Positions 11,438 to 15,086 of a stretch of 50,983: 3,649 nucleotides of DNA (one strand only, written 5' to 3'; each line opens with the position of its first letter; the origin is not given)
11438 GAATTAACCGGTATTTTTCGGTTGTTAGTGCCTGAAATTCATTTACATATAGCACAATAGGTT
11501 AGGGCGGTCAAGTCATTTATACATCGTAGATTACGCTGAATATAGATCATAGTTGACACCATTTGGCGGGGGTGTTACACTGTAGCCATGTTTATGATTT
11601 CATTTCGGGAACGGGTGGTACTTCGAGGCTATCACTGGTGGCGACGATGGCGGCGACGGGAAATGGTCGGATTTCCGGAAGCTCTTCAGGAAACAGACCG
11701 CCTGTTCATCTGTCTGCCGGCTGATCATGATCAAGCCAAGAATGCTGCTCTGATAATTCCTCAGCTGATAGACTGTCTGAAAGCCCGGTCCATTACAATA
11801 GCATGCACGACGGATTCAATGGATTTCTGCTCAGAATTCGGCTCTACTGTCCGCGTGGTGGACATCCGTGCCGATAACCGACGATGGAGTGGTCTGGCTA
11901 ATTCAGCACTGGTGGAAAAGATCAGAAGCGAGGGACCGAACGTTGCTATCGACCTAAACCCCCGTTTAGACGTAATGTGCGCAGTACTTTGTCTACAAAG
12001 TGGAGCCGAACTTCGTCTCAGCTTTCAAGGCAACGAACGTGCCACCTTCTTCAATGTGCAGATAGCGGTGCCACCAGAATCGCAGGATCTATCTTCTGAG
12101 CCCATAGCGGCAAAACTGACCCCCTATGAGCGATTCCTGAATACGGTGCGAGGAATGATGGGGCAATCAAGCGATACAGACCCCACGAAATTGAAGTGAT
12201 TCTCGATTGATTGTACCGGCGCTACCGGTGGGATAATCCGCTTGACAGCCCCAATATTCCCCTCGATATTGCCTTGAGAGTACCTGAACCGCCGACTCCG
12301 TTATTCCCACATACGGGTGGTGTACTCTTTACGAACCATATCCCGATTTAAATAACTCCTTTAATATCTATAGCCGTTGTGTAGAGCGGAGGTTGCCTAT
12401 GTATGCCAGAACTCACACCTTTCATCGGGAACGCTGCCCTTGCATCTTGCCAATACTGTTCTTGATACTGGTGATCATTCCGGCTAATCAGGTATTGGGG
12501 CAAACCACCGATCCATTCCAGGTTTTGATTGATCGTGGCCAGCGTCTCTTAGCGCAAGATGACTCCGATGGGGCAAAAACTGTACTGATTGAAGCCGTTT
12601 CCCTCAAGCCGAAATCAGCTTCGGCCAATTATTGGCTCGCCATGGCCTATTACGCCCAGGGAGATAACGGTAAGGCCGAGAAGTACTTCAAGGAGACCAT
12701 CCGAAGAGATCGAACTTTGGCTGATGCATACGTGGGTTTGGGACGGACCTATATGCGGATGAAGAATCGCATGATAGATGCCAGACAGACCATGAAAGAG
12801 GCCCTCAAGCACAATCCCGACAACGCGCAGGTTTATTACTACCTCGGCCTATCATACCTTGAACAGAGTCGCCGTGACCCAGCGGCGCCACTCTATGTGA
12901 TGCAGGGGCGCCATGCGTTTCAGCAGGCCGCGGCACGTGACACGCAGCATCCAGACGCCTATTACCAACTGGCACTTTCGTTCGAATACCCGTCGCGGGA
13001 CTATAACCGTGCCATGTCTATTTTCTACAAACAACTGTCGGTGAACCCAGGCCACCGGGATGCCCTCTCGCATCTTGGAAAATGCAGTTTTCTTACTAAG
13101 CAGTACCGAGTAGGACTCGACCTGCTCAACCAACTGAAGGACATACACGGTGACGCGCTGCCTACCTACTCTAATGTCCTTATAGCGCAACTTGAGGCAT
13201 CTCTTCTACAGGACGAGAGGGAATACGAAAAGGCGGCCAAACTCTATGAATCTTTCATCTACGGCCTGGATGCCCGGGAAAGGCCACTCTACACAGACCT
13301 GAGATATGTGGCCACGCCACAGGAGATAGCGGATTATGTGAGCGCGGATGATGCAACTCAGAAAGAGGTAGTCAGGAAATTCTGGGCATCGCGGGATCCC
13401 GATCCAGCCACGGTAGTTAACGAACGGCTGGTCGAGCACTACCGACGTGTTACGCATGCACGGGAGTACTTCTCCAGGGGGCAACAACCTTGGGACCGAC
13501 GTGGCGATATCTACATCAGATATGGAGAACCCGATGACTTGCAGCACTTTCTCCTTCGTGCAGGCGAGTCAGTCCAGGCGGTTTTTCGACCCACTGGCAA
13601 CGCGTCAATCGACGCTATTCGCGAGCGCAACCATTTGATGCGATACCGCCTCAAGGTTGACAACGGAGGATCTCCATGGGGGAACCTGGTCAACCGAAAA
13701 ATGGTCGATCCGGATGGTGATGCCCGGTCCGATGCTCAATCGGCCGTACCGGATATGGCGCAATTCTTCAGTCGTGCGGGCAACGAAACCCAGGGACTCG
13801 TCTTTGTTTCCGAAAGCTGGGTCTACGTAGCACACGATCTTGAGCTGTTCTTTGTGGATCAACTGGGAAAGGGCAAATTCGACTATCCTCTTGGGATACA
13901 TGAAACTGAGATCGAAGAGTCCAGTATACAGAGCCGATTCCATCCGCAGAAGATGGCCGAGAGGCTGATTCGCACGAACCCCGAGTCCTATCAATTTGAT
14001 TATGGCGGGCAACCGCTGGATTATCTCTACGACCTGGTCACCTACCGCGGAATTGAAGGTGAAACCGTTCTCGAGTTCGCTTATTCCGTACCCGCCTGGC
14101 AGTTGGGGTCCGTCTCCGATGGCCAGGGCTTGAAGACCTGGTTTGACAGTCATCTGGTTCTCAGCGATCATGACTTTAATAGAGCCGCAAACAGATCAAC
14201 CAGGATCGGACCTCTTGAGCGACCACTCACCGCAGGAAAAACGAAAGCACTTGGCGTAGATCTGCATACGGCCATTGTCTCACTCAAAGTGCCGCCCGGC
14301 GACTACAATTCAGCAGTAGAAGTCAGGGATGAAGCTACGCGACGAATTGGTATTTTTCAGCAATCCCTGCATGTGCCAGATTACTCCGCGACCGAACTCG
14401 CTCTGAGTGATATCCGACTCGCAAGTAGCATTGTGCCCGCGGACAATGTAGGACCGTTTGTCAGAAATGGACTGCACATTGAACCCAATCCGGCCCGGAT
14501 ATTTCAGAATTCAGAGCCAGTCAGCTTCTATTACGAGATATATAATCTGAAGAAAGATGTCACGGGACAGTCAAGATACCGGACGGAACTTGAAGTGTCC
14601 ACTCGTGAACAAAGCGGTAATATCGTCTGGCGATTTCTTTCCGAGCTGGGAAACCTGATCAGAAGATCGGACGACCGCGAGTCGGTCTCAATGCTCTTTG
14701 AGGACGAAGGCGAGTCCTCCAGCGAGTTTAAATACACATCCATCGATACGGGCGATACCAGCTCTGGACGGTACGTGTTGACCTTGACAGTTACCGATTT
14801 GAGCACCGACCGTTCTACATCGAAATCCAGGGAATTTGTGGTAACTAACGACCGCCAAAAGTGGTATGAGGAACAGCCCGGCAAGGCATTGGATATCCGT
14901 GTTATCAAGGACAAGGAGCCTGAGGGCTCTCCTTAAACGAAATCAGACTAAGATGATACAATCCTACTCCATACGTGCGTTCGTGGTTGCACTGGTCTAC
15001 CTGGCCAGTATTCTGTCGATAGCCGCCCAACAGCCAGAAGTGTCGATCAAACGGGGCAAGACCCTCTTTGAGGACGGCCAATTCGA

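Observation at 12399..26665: Six tandem paralogues of a secreted TPR + GWxTD-like protein occupying about 14 kb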

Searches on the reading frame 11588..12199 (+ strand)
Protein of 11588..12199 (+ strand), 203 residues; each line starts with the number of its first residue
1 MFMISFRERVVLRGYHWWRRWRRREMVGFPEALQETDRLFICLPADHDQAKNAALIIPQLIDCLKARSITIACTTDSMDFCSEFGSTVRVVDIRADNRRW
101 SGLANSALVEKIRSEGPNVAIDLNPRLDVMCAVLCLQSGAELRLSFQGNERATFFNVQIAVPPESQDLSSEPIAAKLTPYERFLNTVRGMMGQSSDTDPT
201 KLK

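Call 8: search_protein_families(library=pfam, proteins=[window:11588-12199:+], max_evalue=0.0001)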
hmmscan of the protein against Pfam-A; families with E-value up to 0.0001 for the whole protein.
window:11588-12199:+ (203 aa): 0 families

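Call 24: search_protein_families(library=ncbifam, proteins=[window:11588-12199:+], max_evalue=10)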
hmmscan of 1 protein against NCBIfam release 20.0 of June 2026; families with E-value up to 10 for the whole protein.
window:11588-12199:+ (203 aa): 1 family
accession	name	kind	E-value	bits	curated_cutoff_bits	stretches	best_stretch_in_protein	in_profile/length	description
NF041031.1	Mre11_Sulfo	equivalog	0.074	12.3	500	1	32-96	69-130/374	DNA double-strand break repair protein Mre11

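Call 36: search_solved_structures(query=A4, max_evalue=10)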
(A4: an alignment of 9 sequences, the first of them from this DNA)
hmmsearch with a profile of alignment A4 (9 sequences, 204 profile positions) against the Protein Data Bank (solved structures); distinct sequences matched with E-value up to 10: 6.
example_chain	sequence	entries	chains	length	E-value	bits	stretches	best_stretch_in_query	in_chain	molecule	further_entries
6z2i_A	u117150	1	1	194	0.013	18.1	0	21-59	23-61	de novo designed TIM barrel DeNovoTIM6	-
7osv_A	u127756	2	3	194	0.035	16.7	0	18-59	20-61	DeNovoTIM6-SB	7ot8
7wjg_A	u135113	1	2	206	0.26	13.8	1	33-97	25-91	Putative transcriptional regulator (GntR family)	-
1aug_A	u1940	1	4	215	1.6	11.3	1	98-122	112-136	PYROGLUTAMYL PEPTIDASE-1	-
3rnz_A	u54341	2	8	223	1.6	11.3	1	98-122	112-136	Pyrrolidone-carboxylate peptidase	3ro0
5ol0_A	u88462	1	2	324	2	11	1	16-62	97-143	Putative silent information regulator 2,Putative silent information regulator 2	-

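Call 37: search_protein_families(library=pfam, alignment_id=A4, max_evalue=1)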
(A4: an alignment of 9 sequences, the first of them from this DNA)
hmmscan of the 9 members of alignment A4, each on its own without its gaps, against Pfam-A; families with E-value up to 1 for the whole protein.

A. member 1, seq(203 aa): 0 families

B. families by the number of members that match (of 9 scanned): 6 families
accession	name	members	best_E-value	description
PF21857.2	DUF6913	1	0.0069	Family of unknown function (DUF6913)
PF18844.6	baeRF_family2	1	0.011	Bacterial archaeo-eukaryotic release factor family 2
PF15751.10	FANCA_interact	1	0.056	FAAP20 FANCA interaction domain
PF13072.11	MciZ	1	0.088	Mother cell inhibitor of FtsZ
PF13371.12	TPR_9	1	0.11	Tetratricopeptide repeat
PF07449.17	HyaE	1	0.13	Hydrogenase-1 expression protein HyaE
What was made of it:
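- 11588..12199 (+): orf203: an orphan 203-aa gene with no signal peptide or transmembrane segment seen by eye. It lies directly upstream of the first GWxTD gene. No Pfam, NCBIfam or PDB hit (calls 8, 24, 36, 37).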

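Call 63: find_homologous_proteins(query=A4, max_evalue=0.001)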
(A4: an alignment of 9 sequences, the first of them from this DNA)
Query A4 (9 sequences) (203 aa, profile of the alignment): 61 proteins with E <= 0.001 among 4061 candidates.
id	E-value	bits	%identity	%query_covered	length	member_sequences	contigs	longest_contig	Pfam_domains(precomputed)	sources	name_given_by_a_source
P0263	4.3e-85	302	30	97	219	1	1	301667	-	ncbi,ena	-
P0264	7.2e-83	295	32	97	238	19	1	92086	-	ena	-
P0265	1.0e-82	294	100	100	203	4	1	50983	-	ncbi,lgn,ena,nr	ncbi:MAG: hypothetical protein HOH43_01430 [Candidatus Latescibacteria bacterium]|nr:hypothetical pr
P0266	1.4e-82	294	39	94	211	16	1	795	-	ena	-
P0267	1.6e-82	294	32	97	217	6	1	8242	-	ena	-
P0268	3.0e-82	293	39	96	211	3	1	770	-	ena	-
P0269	1.0e-81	291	50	99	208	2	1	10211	-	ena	-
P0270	2.1e-81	290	32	96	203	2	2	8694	-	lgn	-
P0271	2.7e-81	290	30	96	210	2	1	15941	-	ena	-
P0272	5.8e-80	285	30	97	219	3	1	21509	-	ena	-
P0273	6.0e-80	285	32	97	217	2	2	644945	-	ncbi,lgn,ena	-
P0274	8.1e-80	285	32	78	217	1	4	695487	-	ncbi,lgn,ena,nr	ncbi:MAG: hypothetical protein OXH02_13935 [Gemmatimonadetes bacterium]|nr:hypothetical protein [Gem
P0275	8.6e-80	285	30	97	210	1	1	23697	-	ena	-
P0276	1.1e-79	285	36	78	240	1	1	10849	-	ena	-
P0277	1.3e-79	284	32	96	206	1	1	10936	-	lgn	-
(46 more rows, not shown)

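Call 79: search_protein_families(library=padloc, proteins=[window:11588-12199:+], max_evalue=0.001)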
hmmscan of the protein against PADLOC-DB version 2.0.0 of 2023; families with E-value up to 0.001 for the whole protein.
window:11588-12199:+ (203 aa): 0 families

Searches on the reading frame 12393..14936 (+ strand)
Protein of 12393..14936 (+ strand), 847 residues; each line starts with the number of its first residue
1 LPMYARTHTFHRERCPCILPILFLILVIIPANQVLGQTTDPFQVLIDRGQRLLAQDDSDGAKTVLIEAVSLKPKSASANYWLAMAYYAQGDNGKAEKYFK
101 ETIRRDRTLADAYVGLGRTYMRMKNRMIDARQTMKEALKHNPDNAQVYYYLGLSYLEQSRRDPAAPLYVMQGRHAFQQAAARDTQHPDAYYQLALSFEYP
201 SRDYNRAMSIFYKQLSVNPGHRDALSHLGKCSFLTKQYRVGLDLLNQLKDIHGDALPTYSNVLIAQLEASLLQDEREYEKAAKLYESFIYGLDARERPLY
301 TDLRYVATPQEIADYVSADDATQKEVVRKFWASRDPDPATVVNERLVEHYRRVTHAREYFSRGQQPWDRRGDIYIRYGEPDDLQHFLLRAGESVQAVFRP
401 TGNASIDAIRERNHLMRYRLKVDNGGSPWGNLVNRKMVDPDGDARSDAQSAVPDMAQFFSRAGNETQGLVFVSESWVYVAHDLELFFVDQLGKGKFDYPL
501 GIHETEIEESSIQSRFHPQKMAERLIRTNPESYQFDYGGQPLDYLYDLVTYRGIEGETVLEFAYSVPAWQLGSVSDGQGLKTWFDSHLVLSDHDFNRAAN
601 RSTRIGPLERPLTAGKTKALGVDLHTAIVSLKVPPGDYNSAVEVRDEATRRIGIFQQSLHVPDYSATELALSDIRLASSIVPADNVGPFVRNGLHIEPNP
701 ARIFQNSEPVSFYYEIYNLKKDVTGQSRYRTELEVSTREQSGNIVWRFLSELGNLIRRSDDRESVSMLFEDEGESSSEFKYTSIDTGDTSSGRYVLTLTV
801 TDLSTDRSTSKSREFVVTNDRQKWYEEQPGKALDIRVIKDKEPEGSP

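Call 4: search_protein_families(library=ncbifam, proteins=[window:12393-14936:+], max_evalue=0.01)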
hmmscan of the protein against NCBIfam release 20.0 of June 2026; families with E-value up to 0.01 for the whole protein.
window:12393-14936:+ (847 aa): 18 families
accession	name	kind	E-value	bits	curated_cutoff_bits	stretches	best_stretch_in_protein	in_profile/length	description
TIGR04514.1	GWxTD_dom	domain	7.1e-19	68.3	28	1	300-384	3-88/105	GWxTD domain-containing protein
TIGR02917.1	PEP_TPR_lipo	equivalog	9.2e-17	60.2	312.2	1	34-164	355-484/899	XrtA/PEP-CTERM system TPR-repeat protein PrsT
TIGR02521.1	type_IV_pilW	equivalog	4.4e-14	52.6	154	2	46-104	35-93/234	type IV pilus biogenesis/stability protein PilW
NF040959.1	MamA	equivalog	5.2e-14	52.2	200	1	46-163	41-157/204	magnetosome protein MamA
TIGR02552.1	LcrH_SycD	equivalog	9e-08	31.9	104.8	1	68-162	10-103/136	SycD/LcrH family type III secretion system chaperone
NF008757.0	PRK11788.1-5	equivalog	1.7e-07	30.7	363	1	48-170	186-306/388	lipopolysaccharide assembly protein LapB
TIGR02795.1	tol_pal_ybgF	equivalog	2.2e-05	25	90.1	1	73-145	36-110/119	tol-pal system protein YbgF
NF047371.1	FlcA_CTERM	equivalog_domain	4.1e-05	22.2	300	1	46-239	311-524/646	periplasmic flagellar collar protein FlcA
NF033920.0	C39_PA2778_fam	equivalog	5.6e-05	22.7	150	1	26-141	142-254/255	PA2778 family cysteine peptidase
NF033762.1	social_mot_Tgl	equivalog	5.9e-05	22.5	225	0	74-168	29-123/252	social motility TPR repeat lipoprotein Tgl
NF047507.1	TPR_BatC_Lepto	exception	0.00024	20.6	175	1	21-146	3-131/214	TPR repeat-containing protein BatC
NF033758.1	gliding_GltE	equivalog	0.00057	19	225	1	51-153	231-332/411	adventurous gliding motility TPR repeat lipoprotein GltE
NF052304.1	CdsG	equivalog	0.0011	19.1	170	0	39-143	5-109/133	CdsG family type III secretion system protein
TIGR04510.1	mod_pep_cyc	subfamily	0.0016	17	400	1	77-139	399-460/814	putative peptide modification system cyclase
NF008520.0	PRK11447.1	equivalog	0.0018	16.1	858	1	42-122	351-431/1157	cellulose synthase complex outer membrane protein BcsC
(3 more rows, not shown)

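Call 5: search_protein_families(library=pfam, proteins=[window:12393-14936:+], max_evalue=0.01)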
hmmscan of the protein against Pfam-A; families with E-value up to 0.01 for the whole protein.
window:12393-14936:+ (847 aa): 17 families
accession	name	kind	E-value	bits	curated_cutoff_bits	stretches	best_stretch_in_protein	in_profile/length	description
PF14559.12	TPR_19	-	6.8e-19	68.4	25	3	52-108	1-57/68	Tetratricopeptide repeat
PF13432.12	TPR_16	-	4.7e-16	59.3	32.7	2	47-106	2-61/65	Tetratricopeptide repeat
PF13431.12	TPR_17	-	5.7e-15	54.7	24.4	1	134-159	2-27/34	Tetratricopeptide repeat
PF07719.23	TPR_2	-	3.2e-14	52.3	27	1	76-107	1-32/34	Tetratricopeptide repeat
PF13428.12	TPR_14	-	4.8e-13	48.8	23.5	1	78-118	3-43/44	Tetratricopeptide repeat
PF13414.12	TPR_11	-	1.4e-11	44.3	26.8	2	49-90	1-42/42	TPR repeat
PF13174.12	TPR_6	-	3.2e-11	43.5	26.3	0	78-105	2-29/33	Tetratricopeptide repeat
PF20094.4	GWxTD_dom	-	7.9e-09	35.9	26.9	1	296-385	30-117/172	GWxTD domain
PF13181.12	TPR_8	-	1e-08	35.1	25.7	1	76-107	1-32/34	Tetratricopeptide repeat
PF13424.12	TPR_12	-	1.4e-07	32.1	30.1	1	76-139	3-73/77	Tetratricopeptide repeat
PF12895.13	ANAPC3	-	2.3e-06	28.2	27.2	1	180-246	16-80/82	Anaphase-promoting complex, cyclosome, subunit 3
PF23914.1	TPR_CcmH_CycH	-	6.7e-06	26.5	42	0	125-166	101-142/158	Cytochrome c-type biogenesis protein H TPR domain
PF00515.34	TPR_1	-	1.3e-05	25.3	27.8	1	77-107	2-32/34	Tetratricopeptide repeat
PF14561.12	TPR_20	-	3.1e-05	24.7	25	0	132-182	9-61/90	Tetratricopeptide repeat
PF25060.1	ARM_TT21_2nd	-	3.1e-05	24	27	1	62-114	208-260/270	Tetratricopeptide repeat protein 21 second ARM domain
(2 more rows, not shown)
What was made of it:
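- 12399..14936 (+): G1, 845 aa: signal peptide, TPR, GWxTD, two Ig-like domains. TIGR04514 68.3 bits, PF20094 35.9 bits, TPR models (calls 4, 5).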

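Call 13: find_related_loci(query=A1, collection=genome_contigs, flank=10000)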
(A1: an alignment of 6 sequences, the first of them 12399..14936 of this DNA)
Query A1 (845 aa) in genome_contigs; peptide patterns used: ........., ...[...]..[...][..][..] (x = any residue, [..] = any of these).
493 stretches matched a pattern; 227 encode a relative of the query (tblastn E <= 1e-3); the best 80 are kept; 74 distinct loci.
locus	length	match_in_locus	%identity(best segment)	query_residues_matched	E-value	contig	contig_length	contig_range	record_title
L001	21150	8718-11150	58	21-827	0e+0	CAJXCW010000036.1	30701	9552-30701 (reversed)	TPA_asm: uncultured bacterium isolate ERR599008_bin.45_MetaBAT_v2.12.1_MAG genome assembly, contig: NODE_1397_length_307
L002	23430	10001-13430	55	6-841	0e+0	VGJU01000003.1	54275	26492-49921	MAG: Candidatus Zixiibacteriota bacterium isolate K_Offshore_80m_m2_058 K_Offshore_80m_m2_058_Ga0194132_10001130, whole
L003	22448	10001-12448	51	16-819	0e+0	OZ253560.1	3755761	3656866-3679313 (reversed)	MAG: bacterium isolate 97c2cdc3-07c5-4390-9168-6b920e0bec44 genome assembly, chromosome: 1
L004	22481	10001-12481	51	32-838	0e+0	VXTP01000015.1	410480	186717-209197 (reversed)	MAG: Gemmatimonadetes bacterium isolate SB0665_bin_8 NODE_7_length_410480_cov_14.819112, whole genome shotgun sequence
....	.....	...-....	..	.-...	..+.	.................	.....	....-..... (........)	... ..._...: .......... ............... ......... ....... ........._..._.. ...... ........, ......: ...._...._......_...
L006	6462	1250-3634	53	20-819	0e+0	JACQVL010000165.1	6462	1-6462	MAG: Candidatus Latescibacterota bacterium isolate NC_groundwater_1462_Ag_S-0.65um_62_34 S_p65_S5_coassembly_k141_237821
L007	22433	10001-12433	52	28-819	0e+0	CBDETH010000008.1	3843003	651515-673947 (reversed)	MAG: bacterium isolate a37c322d-fd18-4de0-acdf-9ec38001f2fc genome assembly, contig: contig_8, whole genome shotgun sequ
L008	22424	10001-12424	51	28-819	0e+0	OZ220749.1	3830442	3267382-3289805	MAG: bacterium isolate 072a604d-d951-4d4f-bb27-b5f30d89a258 genome assembly, chromosome: 1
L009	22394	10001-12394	52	40-819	0e+0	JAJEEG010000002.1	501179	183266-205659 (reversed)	MAG: Candidatus Latescibacterota bacterium isolate p16x34bins.14 k141_287916, whole genome shotgun sequence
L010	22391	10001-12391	51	35-819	0e+0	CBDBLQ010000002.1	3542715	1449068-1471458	MAG: bacterium isolate 7e3eab2d-bf14-4947-a8f9-fc6ddb354d52 genome assembly, contig: contig_2, whole genome shotgun sequ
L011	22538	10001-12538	49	9-827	0e+0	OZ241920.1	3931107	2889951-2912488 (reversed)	MAG: bacterium isolate c159a2c7-7ae9-43f8-b1c6-a8821b09048b genome assembly, chromosome: 1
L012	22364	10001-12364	52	36-819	0e+0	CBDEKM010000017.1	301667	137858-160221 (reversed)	MAG: bacterium isolate fecf1fe2-d5d3-4dbd-a99f-11e0e87e1ef0 genome assembly, contig: contig_17, whole genome shotgun seq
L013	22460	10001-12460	50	10-819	0e+0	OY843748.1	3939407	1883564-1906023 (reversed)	MAG: bacterium isolate 9408d56b-0626-48ff-8cc4-40385ffb9045 genome assembly, chromosome: 1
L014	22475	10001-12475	50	10-819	0e+0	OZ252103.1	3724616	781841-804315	MAG: bacterium isolate 8b9b2d7a-c40d-4f90-8ad6-3455a0001c0c genome assembly, chromosome: 1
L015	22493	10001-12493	50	5-824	0e+0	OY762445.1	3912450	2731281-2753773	MAG: bacterium isolate 4d88f91b-64ba-49ef-9c7d-4906d56127d1 genome assembly, chromosome: 1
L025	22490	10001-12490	67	16-845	0e+0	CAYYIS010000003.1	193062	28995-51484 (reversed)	MAG TPA_asm: uncultured Gemmatimonadota bacterium isolate SRP077602_co4_478 genome assembly, contig: NODE_28_length_1930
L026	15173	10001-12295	41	19-815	0e+0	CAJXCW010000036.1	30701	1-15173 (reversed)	TPA_asm: uncultured bacterium isolate ERR599008_bin.45_MetaBAT_v2.12.1_MAG genome assembly, contig: NODE_1397_length_307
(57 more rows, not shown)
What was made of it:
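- Several related loci come from MAGs whose isolate names suggest sponge origin, and others from Tara Oceans (call 13; the sponge origin is my reading of the names).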

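Call 67: search_protein_families(library=pfam, proteins=[L026:5971-6654:+, L026:6691-8313:-, L026:8861-9202:+, L026:9231-9680:+, L026:13527-15020:-, L026:12512-12976:-, L025:20297-21763:-, L025:6985-7620:-], max_evalue=0.001)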
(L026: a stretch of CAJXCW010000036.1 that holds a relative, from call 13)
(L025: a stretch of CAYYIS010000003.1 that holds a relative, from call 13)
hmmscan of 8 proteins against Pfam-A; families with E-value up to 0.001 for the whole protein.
L026:5971-6654:+ (227 aa): 2 families
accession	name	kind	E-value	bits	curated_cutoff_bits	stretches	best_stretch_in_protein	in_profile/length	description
PF18743.7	AHJR-like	-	2.2e-18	66.4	26.1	1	14-94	14-93/123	REase_AHJR-like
PF01870.24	Hjc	-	0.00037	20.8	21.1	0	13-68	3-54/93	Archaeal holliday junction resolvase (hjc)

L026:6691-8313:- (540 aa): 2 families
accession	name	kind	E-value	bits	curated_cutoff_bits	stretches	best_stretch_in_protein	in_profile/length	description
PF00501.34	AMP-binding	-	7.2e-78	262.5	29.9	1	26-402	1-384/384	AMP-binding enzyme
PF13193.12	AMP-binding_C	-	6.6e-22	78.7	24.5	1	452-527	1-76/76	AMP-binding enzyme C-terminal domain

L026:8861-9202:+ (113 aa): 1 family
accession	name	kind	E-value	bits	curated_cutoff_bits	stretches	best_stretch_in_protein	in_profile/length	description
PF02452.23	PemK_toxin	-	1.7e-28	99.4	23.1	1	9-110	1-107/109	PemK-like, MazF-like toxin of type II toxin-antitoxin system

L026:9231-9680:+ (149 aa): 1 family
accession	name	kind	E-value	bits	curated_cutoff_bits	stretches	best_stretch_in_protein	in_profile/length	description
PF00248.27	Aldo_ket_red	-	1.6e-34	119.7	24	1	16-144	2-133/291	Aldo/keto reductase family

L026:13527-15020:- (497 aa): 4 families
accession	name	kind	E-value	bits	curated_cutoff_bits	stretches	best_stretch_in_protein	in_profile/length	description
PF00884.28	Sulfatase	-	7.8e-47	160.5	25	1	6-365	1-301/301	Sulfatase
PF16347.10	SGSH_C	-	6e-23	82.1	29.3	1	313-452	1-150/154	N-sulphoglucosamine sulphohydrolase, C-terminal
PF01663.27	Phosphodiest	-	2.5e-14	54.1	23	1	9-309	2-220/342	Type I phosphodiesterase / nucleotide pyrophosphatase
PF02995.22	DUF229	-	5e-08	32.5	25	1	269-319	302-352/496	Protein of unknown function (DUF229)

L026:12512-12976:- (154 aa): 0 families

L025:20297-21763:- (488 aa): 4 families
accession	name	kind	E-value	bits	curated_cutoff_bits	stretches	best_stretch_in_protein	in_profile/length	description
PF00884.28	Sulfatase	-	7.9e-44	150.6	25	1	1-353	7-300/301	Sulfatase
PF16347.10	SGSH_C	-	1.5e-22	80.8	29.3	1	302-443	1-150/154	N-sulphoglucosamine sulphohydrolase, C-terminal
PF01663.27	Phosphodiest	-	1.7e-09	38.2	23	1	3-298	7-220/342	Type I phosphodiesterase / nucleotide pyrophosphatase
PF02995.22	DUF229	-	3.1e-06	26.6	25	1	260-304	304-348/496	Protein of unknown function (DUF229)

L025:6985-7620:- (211 aa): 1 family
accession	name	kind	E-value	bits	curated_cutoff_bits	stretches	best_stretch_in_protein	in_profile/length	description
PF01435.24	Peptidase_M48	-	2.9e-26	92.9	20.3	1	38-175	15-165/186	Peptidase family M48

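Call 79: search_protein_families(library=padloc, proteins=[window:12399-14936:+], max_evalue=0.001)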
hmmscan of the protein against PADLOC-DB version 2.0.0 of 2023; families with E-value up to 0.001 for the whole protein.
window:12399-14936:+ (845 aa): 0 families

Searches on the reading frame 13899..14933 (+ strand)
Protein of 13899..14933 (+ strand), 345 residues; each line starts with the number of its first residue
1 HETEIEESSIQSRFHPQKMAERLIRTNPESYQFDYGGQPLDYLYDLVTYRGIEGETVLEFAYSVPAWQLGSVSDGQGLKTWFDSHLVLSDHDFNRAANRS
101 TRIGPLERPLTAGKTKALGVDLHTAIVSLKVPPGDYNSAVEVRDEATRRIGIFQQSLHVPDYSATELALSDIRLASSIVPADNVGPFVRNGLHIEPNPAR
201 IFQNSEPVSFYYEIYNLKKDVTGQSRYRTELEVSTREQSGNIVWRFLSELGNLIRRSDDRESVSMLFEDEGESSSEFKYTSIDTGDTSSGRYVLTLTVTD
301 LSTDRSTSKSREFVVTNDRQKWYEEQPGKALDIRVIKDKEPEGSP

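Call 55: search_protein_families(library=pfam, proteins=[window:13899-14933:+], max_evalue=10)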
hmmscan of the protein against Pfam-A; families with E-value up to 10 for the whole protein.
window:13899-14933:+ (345 aa): 2 families
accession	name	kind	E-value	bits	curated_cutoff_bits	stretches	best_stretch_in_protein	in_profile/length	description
PF02136.26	NTF2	-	0.047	14.6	21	1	234-324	31-109/116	Nuclear transport factor 2 (NTF2) domain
PF23861.1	Ribophorin_II_2nd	-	0.17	12.5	23.4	1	125-159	69-103/105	Ribophorin II second domain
